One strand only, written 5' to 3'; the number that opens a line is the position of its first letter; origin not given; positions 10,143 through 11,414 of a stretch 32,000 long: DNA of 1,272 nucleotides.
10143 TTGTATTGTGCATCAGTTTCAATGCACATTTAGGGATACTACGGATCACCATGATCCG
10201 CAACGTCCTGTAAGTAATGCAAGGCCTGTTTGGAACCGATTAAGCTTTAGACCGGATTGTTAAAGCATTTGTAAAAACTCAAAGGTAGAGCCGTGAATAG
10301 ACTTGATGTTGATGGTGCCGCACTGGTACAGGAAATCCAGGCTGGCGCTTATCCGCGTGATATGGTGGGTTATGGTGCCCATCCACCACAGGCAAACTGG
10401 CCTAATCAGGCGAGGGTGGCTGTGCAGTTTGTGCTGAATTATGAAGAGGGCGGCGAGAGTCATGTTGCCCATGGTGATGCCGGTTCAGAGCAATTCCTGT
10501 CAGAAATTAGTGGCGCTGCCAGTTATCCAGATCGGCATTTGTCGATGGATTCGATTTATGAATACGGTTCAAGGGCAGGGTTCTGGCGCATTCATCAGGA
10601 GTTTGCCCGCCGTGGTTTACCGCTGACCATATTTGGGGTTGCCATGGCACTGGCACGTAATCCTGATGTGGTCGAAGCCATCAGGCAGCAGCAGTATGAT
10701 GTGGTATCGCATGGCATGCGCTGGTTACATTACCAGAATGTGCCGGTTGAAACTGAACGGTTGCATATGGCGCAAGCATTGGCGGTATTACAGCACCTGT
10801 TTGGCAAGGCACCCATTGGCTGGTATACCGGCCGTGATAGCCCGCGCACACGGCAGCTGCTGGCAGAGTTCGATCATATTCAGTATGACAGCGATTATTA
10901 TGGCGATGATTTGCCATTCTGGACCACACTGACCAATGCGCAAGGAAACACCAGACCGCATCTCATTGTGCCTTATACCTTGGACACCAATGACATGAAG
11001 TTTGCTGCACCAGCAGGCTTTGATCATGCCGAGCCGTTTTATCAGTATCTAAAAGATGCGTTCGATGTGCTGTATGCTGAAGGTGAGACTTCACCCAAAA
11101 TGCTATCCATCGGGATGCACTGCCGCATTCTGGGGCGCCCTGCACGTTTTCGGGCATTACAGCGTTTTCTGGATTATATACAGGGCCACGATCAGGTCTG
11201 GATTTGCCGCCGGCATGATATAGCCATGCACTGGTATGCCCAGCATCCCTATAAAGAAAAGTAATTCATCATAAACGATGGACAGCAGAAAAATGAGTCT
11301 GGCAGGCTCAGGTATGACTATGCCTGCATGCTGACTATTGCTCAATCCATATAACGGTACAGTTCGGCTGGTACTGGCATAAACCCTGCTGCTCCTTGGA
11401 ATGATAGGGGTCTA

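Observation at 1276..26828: Sigma-54 (-24/-12) promoter-like elements precede almost every transcription unit of the cluster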

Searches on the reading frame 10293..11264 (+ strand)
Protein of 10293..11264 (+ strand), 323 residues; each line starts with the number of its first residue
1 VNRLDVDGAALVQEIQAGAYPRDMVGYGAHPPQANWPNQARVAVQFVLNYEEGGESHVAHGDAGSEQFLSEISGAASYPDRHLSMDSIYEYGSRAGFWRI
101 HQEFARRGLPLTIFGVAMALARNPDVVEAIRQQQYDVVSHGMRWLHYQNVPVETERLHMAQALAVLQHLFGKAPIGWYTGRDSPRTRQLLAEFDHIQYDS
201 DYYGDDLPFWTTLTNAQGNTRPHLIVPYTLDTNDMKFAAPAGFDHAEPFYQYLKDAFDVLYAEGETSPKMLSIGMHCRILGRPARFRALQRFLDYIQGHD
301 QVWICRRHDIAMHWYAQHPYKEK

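Call 11: find_related_loci(query=window:10293-11264:+, collection=genome_contigs, flank=10000)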
Query window:10293-11264:+ (323 aa) in genome_contigs; peptide patterns used: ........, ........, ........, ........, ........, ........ (x = any residue, [..] = any of these).
166 stretches matched a pattern; 156 encode a relative of the query (tblastn E <= 1e-3); the best 80 are kept; 80 distinct loci.
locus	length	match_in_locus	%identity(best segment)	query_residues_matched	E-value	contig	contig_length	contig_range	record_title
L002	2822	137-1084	83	5-321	0e+0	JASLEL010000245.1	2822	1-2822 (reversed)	MAG: Aquirhabdus sp. isolate SHSU.bins.219 k141_6373774, whole genome shotgun sequence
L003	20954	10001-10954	74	8-321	2e-169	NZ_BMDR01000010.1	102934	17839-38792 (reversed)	Acinetobacter vivianii strain CCM 8642 sequence10, whole genome shotgun sequence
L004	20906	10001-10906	77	20-321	2e-169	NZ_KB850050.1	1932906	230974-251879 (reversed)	Acinetobacter dispersus strain ANC 4105 acLZY-supercont1.3, whole genome shotgun sequence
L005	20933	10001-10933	75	8-318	3e-169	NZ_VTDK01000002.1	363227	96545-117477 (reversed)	Acinetobacter sp. MD2 flattened_line_2, whole genome shotgun sequence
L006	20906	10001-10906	77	20-321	1e-168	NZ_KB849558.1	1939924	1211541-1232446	Acinetobacter venetianus RAG-1 = CIP 110063 acLse-supercont1.3, whole genome shotgun sequence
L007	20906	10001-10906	77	20-321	2e-168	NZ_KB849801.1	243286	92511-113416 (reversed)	Acinetobacter haemolyticus CIP 64.3 = MTCC 9819 strain CIP 64.3 acLrj-supercont1.12, whole genome shotgun sequence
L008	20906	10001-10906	76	20-321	4e-168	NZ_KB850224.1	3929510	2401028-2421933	Acinetobacter sp. NIPH 2100 acLrL-supercont-complete, whole genome shotgun sequence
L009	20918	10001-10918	76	17-322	3e-168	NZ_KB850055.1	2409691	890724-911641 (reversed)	Acinetobacter sp. NIPH 298 acLsf-supercont1.3, whole genome shotgun sequence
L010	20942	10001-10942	73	8-321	4e-168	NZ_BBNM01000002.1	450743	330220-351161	Acinetobacter soli strain KCTC 22184, whole genome shotgun sequence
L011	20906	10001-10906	77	20-321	4e-168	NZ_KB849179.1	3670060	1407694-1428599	Acinetobacter proteolyticus strain NIPH 809 acLZO-supercont1.3, whole genome shotgun sequence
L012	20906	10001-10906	76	20-321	7e-168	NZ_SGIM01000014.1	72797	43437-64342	Acinetobacter halotolerans strain JCM 31009 14, whole genome shotgun sequence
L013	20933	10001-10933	75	8-318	1e-167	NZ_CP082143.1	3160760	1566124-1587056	Acinetobacter lwoffii strain ED23-35 chromosome, complete genome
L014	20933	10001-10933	75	8-318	7e-168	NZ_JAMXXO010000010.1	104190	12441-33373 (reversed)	Acinetobacter lwoffii strain VE192-9 contig00010, whole genome shotgun sequence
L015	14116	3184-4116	76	8-318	1e-167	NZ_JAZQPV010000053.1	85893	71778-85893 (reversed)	MAG: Acinetobacter sp. isolate T1900045238_TH20190008.MAGScoT_cleanbin_000001 SGB_5492_k141_27303, whole genome shotgun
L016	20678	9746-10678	75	8-318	9e-168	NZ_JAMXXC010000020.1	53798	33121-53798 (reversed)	Acinetobacter lwoffii strain S1047-1 contig00020, whole genome shotgun sequence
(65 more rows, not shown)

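Call 83: search_protein_families(library=pfam, proteins=[window:10293-11264:+], max_evalue=0.01)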
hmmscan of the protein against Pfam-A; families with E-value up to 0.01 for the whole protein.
window:10293-11264:+ (323 aa): 1 family
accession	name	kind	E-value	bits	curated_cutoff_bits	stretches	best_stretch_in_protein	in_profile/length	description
PF01522.26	Polysacc_deac_1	-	9.9e-07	29.2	23.1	1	90-176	14-100/124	Polysaccharide deacetylase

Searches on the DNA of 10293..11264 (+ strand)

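Call 44: search_rna_families(sources=[L003, L006, L007, L009, L020, L023, L028], threshold=gathering)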
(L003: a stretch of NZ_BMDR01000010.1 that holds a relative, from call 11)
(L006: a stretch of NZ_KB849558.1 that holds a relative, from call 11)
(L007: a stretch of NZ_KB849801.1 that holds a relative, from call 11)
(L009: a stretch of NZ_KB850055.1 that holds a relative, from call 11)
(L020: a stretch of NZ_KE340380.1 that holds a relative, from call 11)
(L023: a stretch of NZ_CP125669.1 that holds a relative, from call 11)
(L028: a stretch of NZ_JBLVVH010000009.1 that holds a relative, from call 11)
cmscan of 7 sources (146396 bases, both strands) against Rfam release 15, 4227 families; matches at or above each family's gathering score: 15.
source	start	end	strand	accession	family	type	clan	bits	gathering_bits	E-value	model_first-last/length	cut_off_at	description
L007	13684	13800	-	RF01497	ALIL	Cis-reg;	-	76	50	3.3e-17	1-117/117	no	ALIL pseudoknot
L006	15942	16000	+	RF03054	Xanthine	Cis-reg; riboswitch;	-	58.3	36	4.7e-10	1-56/56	no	Xanthine riboswitch aptamer (NMT1 RNA)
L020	17311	17364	-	RF03054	Xanthine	Cis-reg; riboswitch;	-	57.8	36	6.7e-10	1-56/56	no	Xanthine riboswitch aptamer (NMT1 RNA)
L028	17787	17840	-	RF03054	Xanthine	Cis-reg; riboswitch;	-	57.2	36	9.7e-10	1-56/56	no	Xanthine riboswitch aptamer (NMT1 RNA)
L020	18804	18868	+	RF03054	Xanthine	Cis-reg; riboswitch;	-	57.1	36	1e-09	1-56/56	no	Xanthine riboswitch aptamer (NMT1 RNA)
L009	16383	16447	+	RF03054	Xanthine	Cis-reg; riboswitch;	-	56.4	36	1.6e-09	1-56/56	no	Xanthine riboswitch aptamer (NMT1 RNA)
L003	16282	16335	-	RF03054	Xanthine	Cis-reg; riboswitch;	-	55.8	36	2.3e-09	1-56/56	no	Xanthine riboswitch aptamer (NMT1 RNA)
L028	18698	18762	+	RF03054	Xanthine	Cis-reg; riboswitch;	-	55.5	36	2.9e-09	1-56/56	no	Xanthine riboswitch aptamer (NMT1 RNA)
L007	17044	17103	+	RF03054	Xanthine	Cis-reg; riboswitch;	-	55.2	36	3.3e-09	1-56/56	no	Xanthine riboswitch aptamer (NMT1 RNA)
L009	16034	16086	-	RF03054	Xanthine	Cis-reg; riboswitch;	-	54.5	36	5.3e-09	1-56/56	no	Xanthine riboswitch aptamer (NMT1 RNA)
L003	16728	16790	+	RF03054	Xanthine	Cis-reg; riboswitch;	-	52.1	36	2.5e-08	1-56/56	no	Xanthine riboswitch aptamer (NMT1 RNA)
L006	15572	15623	-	RF03054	Xanthine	Cis-reg; riboswitch;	-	52.1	36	2.5e-08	1-56/56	no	Xanthine riboswitch aptamer (NMT1 RNA)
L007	16677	16728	-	RF03054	Xanthine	Cis-reg; riboswitch;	-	52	36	2.7e-08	1-56/56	no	Xanthine riboswitch aptamer (NMT1 RNA)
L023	15427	15478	-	RF03054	Xanthine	Cis-reg; riboswitch;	-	51.5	36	3.5e-08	1-56/56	no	Xanthine riboswitch aptamer (NMT1 RNA)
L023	15785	15955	+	RF03054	Xanthine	Cis-reg; riboswitch;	-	45.8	36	1.4e-06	1-56/56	no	Xanthine riboswitch aptamer (NMT1 RNA)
